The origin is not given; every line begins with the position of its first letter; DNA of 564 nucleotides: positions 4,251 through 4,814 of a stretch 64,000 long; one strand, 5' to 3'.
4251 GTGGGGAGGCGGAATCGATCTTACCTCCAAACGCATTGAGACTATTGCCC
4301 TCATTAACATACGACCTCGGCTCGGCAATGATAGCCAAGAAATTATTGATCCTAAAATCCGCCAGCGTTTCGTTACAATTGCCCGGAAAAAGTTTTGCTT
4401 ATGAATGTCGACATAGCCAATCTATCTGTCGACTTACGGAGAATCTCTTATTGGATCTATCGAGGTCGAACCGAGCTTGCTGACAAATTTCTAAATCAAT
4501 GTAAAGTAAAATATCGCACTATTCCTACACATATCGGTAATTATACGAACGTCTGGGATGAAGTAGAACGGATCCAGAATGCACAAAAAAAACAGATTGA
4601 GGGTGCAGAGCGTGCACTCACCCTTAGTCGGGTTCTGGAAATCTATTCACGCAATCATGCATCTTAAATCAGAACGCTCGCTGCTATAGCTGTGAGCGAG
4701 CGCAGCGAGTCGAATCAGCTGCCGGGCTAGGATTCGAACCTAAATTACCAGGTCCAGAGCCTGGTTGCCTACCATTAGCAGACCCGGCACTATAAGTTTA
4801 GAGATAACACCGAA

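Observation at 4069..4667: ATGA-coupled acidic/basic small-ORF pair in AT-rich DNA beside tRNA-Gln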

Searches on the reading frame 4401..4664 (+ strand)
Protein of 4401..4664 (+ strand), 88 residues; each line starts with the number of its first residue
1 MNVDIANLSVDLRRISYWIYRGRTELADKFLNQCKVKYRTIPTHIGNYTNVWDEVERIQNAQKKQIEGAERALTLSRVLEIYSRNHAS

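Call 5: search_protein_families(library=pfam, proteins=[window:4401-4664:+], max_evalue=1)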
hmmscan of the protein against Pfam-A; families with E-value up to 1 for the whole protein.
window:4401-4664:+ (88 aa): 1 family
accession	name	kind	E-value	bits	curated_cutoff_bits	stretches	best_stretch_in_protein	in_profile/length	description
PF13874.11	Nup54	-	0.0065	16.9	30.5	1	22-85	36-100/140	Nucleoporin complex subunit 54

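Call 7: search_protein_families(library=ncbifam, proteins=[window:4401-4664:+], max_evalue=1)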
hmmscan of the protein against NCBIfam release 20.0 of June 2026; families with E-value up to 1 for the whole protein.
window:4401-4664:+ (88 aa): 0 families

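Call 8: search_protein_families(library=padloc, proteins=[window:4401-4664:+], max_evalue=1)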
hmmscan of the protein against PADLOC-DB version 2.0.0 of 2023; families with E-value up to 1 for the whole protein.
window:4401-4664:+ (88 aa): 0 families

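Call 9: search_protein_families(library=phrogs, proteins=[window:4401-4664:+], max_evalue=1)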
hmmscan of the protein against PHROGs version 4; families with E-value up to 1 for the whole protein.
window:4401-4664:+ (88 aa): 1 family
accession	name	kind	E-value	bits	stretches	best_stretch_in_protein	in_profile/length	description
phrog_34605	-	tail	0.33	11.7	1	4-46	144-186/254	minor tail protein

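Call 11: search_solved_structures(query=window:4401-4664:+, max_evalue=10)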
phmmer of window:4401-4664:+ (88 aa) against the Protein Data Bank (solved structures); distinct sequences matched with E-value up to 10: 3.
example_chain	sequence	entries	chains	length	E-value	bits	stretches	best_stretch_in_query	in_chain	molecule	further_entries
5j85_A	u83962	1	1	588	1.9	12.2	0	19-80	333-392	Dihydroxyacid dehydratase/phosphogluconate dehydratase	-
5j83_A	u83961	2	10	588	1.9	12.2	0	19-80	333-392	Dihydroxyacid dehydratase/phosphogluconate dehydratase | Dihydroxy-acid dehydratase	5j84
9evv_A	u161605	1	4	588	1.9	12.2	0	19-80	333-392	L-arabinonate dehydratase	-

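Call 12: find_homologous_proteins(query=window:4401-4664:+, max_evalue=0.01)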
Query window:4401-4664:+ (88 aa): 7 proteins with E <= 0.01 among 7 candidates.
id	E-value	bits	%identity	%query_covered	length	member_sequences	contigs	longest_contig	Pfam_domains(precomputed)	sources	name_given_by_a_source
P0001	8.3e-52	190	100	100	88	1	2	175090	-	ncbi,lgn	-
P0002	3.2e-17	80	51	93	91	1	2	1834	-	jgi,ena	-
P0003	1.0e-13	69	51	90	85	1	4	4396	-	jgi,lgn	-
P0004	7.6e-12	63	48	90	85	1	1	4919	-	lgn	-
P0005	6.8e-10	57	46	91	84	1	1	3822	-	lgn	-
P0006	1.3e-8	53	45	91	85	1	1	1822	-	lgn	-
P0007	2.7e-3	36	38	89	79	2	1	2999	-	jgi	-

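Call 14: find_encoding_contigs(protein=P0003, flank=5000, max_places=4)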
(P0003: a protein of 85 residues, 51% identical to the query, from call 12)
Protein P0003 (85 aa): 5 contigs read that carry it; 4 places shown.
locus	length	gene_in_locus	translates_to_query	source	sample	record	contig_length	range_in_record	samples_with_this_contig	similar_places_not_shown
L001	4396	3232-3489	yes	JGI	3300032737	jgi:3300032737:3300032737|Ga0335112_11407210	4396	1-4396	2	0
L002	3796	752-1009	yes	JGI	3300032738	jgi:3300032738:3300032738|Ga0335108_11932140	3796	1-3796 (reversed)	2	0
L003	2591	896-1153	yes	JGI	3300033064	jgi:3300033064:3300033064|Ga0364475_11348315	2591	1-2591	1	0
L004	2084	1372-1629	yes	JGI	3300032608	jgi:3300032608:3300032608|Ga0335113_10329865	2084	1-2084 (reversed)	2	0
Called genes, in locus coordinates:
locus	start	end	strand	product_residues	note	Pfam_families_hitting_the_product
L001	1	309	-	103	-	?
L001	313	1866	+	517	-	PF04055:Radical_SAM, PF16199:Radical_SAM_C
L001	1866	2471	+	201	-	PF12917:YfbR-like, PF13023:HD_3, PF01966:HD (weak)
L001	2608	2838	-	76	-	PF09527:ATPase_gene1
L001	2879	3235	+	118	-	PF18924:DUF5674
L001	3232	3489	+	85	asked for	-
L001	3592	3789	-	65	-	-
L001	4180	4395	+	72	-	?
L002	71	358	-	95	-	PF09527:ATPase_gene1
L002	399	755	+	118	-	PF18924:DUF5674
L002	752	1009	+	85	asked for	-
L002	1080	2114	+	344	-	PF00872:Transposase_mut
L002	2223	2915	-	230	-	PF13384:HTH_23 (weak), PF13936:HTH_38 (weak)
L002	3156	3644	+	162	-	-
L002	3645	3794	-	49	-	?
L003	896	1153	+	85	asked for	-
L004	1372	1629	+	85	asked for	-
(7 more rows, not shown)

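Call 15: find_encoding_contigs(protein=P0004, flank=5000, max_places=3)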
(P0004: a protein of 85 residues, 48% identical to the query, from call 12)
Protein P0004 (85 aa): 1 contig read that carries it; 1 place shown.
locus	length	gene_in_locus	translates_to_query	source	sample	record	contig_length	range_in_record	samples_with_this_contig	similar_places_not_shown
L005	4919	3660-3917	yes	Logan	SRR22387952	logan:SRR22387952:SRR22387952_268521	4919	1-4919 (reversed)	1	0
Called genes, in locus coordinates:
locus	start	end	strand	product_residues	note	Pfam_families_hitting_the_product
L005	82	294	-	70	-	-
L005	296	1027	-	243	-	PF01135:PCMT, PF01209:Ubie_methyltran (weak), PF02353:CMAS, PF13489:Methyltransf_23, PF13847:Methyltransf_31, PF08241:Methyltransf_11, PF08242:Methyltransf_12, PF13649:Methyltransf_25, +1 more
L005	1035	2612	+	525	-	PF04055:Radical_SAM, PF16199:Radical_SAM_C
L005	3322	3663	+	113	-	PF18924:DUF5674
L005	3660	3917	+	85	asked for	-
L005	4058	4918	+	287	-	?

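Call 16: find_encoding_contigs(protein=P0005, flank=5000, max_places=3)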
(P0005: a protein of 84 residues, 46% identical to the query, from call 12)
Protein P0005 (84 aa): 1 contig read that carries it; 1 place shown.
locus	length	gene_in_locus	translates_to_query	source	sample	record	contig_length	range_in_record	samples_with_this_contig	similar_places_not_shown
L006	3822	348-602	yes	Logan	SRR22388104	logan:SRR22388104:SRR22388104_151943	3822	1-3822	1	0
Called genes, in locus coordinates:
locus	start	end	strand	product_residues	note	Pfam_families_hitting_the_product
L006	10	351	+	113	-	PF18924:DUF5674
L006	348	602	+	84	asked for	-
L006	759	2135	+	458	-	PF01523:PmbA_TldD_1st, PF19290:PmbA_TldD_2nd (weak), PF19289:PmbA_TldD_3rd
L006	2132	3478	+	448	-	PF01523:PmbA_TldD_1st, PF19289:PmbA_TldD_3rd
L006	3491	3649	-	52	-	PF04545:Sigma70_r4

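Call 24: find_homologous_proteins(query=A1, max_evalue=0.01)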
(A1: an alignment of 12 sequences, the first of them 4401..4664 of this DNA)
Query A1 (12 sequences) (88 aa, profile of the alignment): 183 proteins with E <= 0.01 among 2095 candidates; the best 120 are listed.
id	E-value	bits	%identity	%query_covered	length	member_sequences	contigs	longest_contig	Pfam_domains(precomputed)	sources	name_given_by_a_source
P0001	5.5e-31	124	100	100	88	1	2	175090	-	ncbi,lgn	-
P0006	2.0e-30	122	45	91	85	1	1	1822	-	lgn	-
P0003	3.0e-30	122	51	90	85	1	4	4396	-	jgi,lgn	-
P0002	8.0e-30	121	51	93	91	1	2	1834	-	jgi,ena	-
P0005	1.0e-29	120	46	91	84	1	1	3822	-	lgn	-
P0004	1.1e-29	120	48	90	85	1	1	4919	-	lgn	-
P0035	1.3e-29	120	52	93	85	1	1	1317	-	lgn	-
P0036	9.5e-29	117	49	90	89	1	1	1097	-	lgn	-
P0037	1.7e-28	116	51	90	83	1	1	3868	-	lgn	-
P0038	1.9e-28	116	49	93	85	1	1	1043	-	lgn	-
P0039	3.1e-28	115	53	90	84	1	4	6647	-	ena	-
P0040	7.5e-28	114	34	90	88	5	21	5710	-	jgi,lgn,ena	-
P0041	7.8e-28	114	52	94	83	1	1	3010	-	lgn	-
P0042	1.0e-27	114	48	95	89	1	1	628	-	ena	-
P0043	1.5e-27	113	34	90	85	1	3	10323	-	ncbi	-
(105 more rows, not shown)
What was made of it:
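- Checked: ORF2 has at least 183 relatives (call 24).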

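Call 31: search_solved_structures(query=A2, max_evalue=10, show_alignments=2)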
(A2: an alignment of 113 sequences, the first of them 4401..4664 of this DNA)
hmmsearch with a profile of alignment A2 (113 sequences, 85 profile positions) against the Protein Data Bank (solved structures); distinct sequences matched with E-value up to 10: 16.
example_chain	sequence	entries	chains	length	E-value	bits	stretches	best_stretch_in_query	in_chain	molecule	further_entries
3knr_A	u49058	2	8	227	0.01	19.2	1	23-75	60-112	Beta-lactamase 2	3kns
1dxk_A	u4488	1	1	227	0.01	19.2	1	23-75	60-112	CLASS B BETA-LACTAMASE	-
1bc2_A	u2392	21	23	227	0.011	19.1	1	23-75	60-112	METALLO-BETA-LACTAMASE II | PROTEIN (BETA-LACTAMASE) | Beta-lactamase II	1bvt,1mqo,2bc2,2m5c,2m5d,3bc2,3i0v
4c09_A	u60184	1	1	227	0.011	19.1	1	23-75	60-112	BETA-LACTAMASE 2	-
1bmc_A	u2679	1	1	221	0.011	19.1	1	23-75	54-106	METALLO-BETA-LACTAMASE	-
4nq4_A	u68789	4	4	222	0.011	19.1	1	23-75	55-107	Beta-lactamase 2 | Metallo-beta-lactamase type 2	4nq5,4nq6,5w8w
2nxa_A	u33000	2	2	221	0.014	18.8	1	23-75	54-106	Beta-lactamase II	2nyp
2nzf_A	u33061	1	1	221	0.014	18.8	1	23-75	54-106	Beta-lactamase II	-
2nze_A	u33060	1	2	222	0.014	18.8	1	23-75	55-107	Beta-lactamase II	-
2uyx_A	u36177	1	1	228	0.018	18.5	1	23-75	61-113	BETA-LACTAMASE II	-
2bfk_A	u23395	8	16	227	0.022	18.2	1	23-75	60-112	BETA-LACTAMASE II | Metallo-beta-lactamase type 2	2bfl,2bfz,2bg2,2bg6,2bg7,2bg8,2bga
3fcz_A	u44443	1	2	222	0.061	16.8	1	23-75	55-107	Beta-lactamase 2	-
6dja_A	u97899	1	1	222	0.084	16.3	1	23-75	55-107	Metallo-beta-lactamase type 2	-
3ifs_A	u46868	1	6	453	0.62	13.5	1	5-39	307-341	Glucose-6-phosphate isomerase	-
1yjg_A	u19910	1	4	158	2.1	11.8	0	27-69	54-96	Surface protein VspA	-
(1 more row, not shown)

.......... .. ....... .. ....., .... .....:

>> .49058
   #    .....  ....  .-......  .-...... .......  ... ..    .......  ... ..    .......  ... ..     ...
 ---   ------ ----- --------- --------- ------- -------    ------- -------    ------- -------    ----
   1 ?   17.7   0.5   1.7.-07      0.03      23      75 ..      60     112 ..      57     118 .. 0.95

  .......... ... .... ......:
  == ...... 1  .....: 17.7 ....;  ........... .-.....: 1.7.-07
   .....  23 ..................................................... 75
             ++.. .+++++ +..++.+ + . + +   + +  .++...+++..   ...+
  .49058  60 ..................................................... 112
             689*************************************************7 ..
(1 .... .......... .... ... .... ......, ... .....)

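Call 35: predict_structure(alignment_id=A2)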
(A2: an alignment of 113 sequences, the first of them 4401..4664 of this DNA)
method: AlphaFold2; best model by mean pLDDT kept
length: 88 residues; sequences in the alignment: 113
mean_pLDDT: 94.8   pTM: 0.86
mean pLDDT of the five models: 94.8, 94.7, 94.2, 93.9, 92.6
residues with pLDDT >= 90: 78; 70-90: 8; 50-70: 2; < 50: 0
segments of 3 or more residues with pLDDT < 50: none
pLDDT, mean of each block of 10 residues (from residue 1): 92 98 97 97 94 97 91 98 87
secondary structure, 60 per line:
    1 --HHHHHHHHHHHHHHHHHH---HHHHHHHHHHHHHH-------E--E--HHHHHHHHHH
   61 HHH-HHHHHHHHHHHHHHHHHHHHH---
elements in order: H3-20 H24-37 H51-63 H65-85
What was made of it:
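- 4401..4667 (+): ORF2, 88 aa, basic (pI 9.5). An up-down four-helix bundle with no Pfam family. Conserved partner of DUF5674, with conserved N-terminal helix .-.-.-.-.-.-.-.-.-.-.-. and C-terminal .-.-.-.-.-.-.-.. Model with pLDDT 94.8 (call 35).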

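Call 55: find_encoding_contigs(protein=P0001, flank=10000, max_places=3)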
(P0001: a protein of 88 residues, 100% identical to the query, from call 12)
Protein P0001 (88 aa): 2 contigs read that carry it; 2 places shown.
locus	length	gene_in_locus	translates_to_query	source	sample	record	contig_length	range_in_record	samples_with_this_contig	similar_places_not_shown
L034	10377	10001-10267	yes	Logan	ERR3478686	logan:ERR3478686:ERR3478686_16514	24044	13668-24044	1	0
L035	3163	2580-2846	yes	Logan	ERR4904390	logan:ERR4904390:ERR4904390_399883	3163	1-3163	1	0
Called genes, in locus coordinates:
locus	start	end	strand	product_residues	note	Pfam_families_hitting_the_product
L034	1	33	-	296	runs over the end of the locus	PF03446:NAD_binding_2, PF00393:6PGD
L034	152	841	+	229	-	PF00535:Glycos_transf_2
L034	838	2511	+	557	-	PF10131:PTPS_related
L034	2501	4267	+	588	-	PF04932:Wzy_C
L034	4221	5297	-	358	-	PF02661:Fic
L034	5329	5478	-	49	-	-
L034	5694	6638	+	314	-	PF03741:TerC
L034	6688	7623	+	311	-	PF00578:AhpC-TSA, PF08534:Redoxin, PF13905:Thioredoxin_8, PF17991:Thioredoxin_10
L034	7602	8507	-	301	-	PF00459:Inositol_P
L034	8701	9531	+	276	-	PF00730:HhH-GPD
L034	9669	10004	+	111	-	PF18924:DUF5674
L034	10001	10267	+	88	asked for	-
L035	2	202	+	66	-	?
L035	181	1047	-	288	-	PF00459:Inositol_P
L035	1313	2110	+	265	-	PF00730:HhH-GPD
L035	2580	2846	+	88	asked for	-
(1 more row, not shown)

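Call 62: find_related_loci(query=A2, collection=metagenome_contigs, flank=4000)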
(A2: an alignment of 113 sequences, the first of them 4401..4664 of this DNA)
Query A2 (88 aa) in metagenome_contigs; peptide patterns used: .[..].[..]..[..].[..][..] (x = any residue, [..] = any of these).
75 stretches matched a pattern; 32 encode a relative of the query (tblastn E <= 1e-3); 32 distinct loci.
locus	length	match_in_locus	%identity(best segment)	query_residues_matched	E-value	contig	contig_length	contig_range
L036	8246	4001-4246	51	1-82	3e-26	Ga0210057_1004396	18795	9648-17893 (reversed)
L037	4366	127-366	53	1-80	2e-25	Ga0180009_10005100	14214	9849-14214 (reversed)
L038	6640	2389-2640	51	2-85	2e-25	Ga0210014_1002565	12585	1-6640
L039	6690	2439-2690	51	2-85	2e-25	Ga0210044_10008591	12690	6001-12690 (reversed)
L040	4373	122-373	51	2-85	2e-25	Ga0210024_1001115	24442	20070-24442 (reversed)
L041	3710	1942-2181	51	1-80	3e-24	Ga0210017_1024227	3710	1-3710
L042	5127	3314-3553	51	1-80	3e-24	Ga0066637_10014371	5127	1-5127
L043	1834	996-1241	51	2-83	3e-24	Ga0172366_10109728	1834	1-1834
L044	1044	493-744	48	1-84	2e-24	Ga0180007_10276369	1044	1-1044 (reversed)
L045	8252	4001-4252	45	1-84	1e-23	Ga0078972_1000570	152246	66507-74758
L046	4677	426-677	44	1-84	4e-23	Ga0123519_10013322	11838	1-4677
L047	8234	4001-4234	48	1-79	1e-22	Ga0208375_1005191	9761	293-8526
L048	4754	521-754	48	1-79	1e-22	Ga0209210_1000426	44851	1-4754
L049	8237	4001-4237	47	1-79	3e-22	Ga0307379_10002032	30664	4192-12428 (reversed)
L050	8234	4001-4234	49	1-79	3e-22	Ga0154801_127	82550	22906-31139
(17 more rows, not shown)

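Call 82: search_dna_similar(query=window:4401-4664:+, collection=plasmids, mode=protein, max_evalue=0.001)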
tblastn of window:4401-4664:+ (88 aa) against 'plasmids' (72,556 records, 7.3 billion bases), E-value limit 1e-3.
No match.
